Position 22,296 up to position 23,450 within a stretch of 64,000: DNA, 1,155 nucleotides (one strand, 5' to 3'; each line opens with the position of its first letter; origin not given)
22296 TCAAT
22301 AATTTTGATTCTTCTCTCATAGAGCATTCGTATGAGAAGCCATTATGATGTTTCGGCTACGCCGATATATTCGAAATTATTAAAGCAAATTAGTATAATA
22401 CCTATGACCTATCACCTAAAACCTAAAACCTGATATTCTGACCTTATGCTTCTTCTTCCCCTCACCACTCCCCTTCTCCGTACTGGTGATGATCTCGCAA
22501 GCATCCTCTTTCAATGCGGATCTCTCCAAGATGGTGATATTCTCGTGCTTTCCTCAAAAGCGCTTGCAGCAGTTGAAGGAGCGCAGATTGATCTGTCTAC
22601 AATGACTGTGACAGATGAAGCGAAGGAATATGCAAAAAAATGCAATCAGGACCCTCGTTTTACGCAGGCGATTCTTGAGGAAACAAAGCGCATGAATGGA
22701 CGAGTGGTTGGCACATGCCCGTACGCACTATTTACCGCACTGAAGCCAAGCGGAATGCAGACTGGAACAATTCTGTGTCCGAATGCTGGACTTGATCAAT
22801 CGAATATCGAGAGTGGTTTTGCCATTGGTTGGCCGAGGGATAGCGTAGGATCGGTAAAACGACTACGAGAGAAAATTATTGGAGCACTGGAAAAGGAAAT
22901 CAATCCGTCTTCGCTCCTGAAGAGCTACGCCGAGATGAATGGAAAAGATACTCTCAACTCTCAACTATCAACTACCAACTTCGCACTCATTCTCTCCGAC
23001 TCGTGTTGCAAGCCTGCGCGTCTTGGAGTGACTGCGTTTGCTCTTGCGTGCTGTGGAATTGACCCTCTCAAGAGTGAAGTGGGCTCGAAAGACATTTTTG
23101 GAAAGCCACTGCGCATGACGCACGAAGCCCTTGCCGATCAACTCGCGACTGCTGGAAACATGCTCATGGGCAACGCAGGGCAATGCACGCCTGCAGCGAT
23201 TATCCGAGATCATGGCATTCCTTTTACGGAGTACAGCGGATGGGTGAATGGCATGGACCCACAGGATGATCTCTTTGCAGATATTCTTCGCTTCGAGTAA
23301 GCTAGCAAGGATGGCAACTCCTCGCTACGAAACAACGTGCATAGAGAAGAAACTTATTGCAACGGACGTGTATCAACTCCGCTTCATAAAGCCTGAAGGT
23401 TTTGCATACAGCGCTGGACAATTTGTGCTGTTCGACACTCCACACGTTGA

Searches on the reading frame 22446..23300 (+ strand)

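Call 81: search_protein_families(library=pfam, proteins=[window:22446-23300:+], max_evalue=0.001)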
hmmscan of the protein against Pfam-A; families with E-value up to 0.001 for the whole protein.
window:22446-23300:+ (284 aa): 1 family
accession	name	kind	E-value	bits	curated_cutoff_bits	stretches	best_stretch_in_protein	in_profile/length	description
PF01996.21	F420_ligase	-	3.4e-49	167.7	25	2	6-152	2-142/218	F420-0:Gamma-glutamyl ligase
